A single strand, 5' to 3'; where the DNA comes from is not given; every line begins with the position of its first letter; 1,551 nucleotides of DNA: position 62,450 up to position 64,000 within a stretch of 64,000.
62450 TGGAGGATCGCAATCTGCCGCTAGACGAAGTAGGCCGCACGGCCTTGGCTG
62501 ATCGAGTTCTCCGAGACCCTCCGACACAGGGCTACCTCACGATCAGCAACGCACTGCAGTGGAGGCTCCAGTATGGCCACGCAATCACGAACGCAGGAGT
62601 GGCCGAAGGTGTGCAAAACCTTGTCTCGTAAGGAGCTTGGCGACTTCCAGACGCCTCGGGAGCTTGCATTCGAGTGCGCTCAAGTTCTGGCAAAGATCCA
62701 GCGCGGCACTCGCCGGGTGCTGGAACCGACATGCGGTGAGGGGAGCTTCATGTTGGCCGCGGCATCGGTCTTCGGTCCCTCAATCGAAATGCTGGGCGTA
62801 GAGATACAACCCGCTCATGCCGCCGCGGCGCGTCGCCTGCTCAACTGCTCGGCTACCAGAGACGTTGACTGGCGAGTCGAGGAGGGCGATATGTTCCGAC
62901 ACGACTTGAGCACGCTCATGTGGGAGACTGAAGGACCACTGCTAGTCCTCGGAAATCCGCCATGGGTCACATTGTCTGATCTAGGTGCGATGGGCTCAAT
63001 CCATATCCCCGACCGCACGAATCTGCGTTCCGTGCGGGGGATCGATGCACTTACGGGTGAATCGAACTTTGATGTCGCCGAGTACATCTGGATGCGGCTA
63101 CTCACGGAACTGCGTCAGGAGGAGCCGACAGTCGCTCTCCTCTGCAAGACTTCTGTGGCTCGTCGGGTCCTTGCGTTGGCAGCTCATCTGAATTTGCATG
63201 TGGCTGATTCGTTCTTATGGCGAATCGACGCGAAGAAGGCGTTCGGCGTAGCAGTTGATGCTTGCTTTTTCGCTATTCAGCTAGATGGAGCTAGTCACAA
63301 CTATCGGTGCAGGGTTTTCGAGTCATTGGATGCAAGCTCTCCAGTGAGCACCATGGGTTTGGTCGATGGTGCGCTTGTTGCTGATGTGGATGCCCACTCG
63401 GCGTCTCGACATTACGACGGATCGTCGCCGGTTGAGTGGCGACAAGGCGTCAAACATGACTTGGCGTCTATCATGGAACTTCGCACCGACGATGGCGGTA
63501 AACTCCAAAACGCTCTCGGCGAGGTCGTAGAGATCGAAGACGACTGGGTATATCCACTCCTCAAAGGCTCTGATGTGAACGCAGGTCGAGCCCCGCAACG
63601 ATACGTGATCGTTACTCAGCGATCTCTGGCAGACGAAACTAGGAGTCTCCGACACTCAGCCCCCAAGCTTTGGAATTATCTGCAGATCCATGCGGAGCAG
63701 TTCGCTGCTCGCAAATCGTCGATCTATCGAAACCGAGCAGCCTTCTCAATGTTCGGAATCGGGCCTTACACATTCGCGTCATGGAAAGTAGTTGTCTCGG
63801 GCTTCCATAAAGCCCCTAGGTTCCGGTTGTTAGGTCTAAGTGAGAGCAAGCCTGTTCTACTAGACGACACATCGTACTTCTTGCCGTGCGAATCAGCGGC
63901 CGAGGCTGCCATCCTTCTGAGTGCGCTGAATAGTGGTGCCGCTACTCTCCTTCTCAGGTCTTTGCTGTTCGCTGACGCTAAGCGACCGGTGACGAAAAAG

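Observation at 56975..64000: Low-G+C island with stacked defence functions begins right after zur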

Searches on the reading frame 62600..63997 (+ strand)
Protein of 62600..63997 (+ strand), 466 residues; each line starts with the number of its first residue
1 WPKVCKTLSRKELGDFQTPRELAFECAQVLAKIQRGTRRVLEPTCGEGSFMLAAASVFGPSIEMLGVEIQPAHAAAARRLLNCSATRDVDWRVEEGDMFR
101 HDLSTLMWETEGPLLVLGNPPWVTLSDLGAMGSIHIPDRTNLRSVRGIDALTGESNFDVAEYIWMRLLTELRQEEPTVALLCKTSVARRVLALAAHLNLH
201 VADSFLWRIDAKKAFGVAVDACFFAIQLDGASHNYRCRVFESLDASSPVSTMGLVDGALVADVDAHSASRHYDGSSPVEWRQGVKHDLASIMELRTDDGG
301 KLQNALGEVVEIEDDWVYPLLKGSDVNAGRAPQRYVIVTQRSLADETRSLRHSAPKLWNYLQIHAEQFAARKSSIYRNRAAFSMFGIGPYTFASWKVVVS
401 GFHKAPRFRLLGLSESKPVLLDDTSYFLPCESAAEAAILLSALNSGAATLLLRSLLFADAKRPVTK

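Call 9: search_protein_families(library=padloc, proteins=[window:62600-63997:+], max_evalue=0.01)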
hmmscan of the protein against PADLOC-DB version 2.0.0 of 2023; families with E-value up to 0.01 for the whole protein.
window:62600-63997:+ (466 aa): 18 families
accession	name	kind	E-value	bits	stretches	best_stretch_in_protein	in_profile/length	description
PDLC03310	MTase_II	-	5.3e-123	409.3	1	11-465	9-463/475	Type II methyltransferase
PDLC03630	REase_MTase_IIG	-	1.3e-14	51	1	296-448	832-1005/1100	Type IIG restriction enzyme-methyltransferase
PDLC03580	REase_II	-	2.1e-12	43.7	1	262-450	818-1013/1112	Type II restriction enzyme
PDLC04134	mad2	-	2.5e-10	37.8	1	5-125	262-370/492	mads_2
PDLC03293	MTase_II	-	1.2e-09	35.5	1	2-76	5-77/427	Type II methyltransferase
PDLC03226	MTase_II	-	3e-09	34.1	1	8-142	11-158/579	Type II methyltransferase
PDLC03267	MTase_II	-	2e-08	31.6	1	11-125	11-119/539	Type II methyltransferase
PDLC03335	MTase_II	-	1.3e-07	28.7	1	11-129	77-212/607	Type II methyltransferase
PDLC03328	MTase_II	-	1e-06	25.6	1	8-129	26-141/587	Type II methyltransferase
PDLC03258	MTase_II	-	1.4e-06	25.7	1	6-125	12-115/366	Type II methyltransferase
PDLC03222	MTase_II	-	1.9e-05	21.4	1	33-130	151-242/602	Type II methyltransferase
PDLC03301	MTase_II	-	3.1e-05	20.7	1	9-128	70-182/604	Type II methyltransferase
PDLC03027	MTase_I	-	4.3e-05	20.2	1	9-78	153-224/810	Type I methyltransferase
PDLC03227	MTase_II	-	0.00019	18.4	1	9-125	23-145/494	Type II methyltransferase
PDLC03719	oMTase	-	0.00057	17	1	10-125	22-125/387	orphan methyltransferase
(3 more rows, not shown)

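Call 10: search_protein_families(library=ncbifam, proteins=[window:62600-63997:+], max_evalue=0.01)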
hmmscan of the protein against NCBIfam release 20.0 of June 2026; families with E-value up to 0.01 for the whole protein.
window:62600-63997:+ (466 aa): 1 family
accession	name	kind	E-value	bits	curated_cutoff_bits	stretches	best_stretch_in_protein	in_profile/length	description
TIGR03704.1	PrmC_rel_meth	equivalog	0.00075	19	248.8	1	25-105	75-149/251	putative protein N(5)-glutamine methyltransferase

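Call 11: search_protein_families(library=pfam, proteins=[window:62600-63997:+], max_evalue=0.1)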
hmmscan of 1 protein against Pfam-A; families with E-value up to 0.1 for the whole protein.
window:62600-63997:+ (466 aa): 4 families
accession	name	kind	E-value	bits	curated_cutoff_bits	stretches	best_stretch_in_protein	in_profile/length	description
PF02384.22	N6_Mtase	-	3.4e-05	23.8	20.4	1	9-182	21-183/311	N-6 DNA Methylase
PF13847.12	Methyltransf_31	-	0.0005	20.2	27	1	38-98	5-63/145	Methyltransferase domain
PF13649.12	Methyltransf_25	-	0.0042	18.2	27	1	40-98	1-55/97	Methyltransferase domain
PF08242.18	Methyltransf_12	-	0.09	14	30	0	44-101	4-61/98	Methyltransferase domain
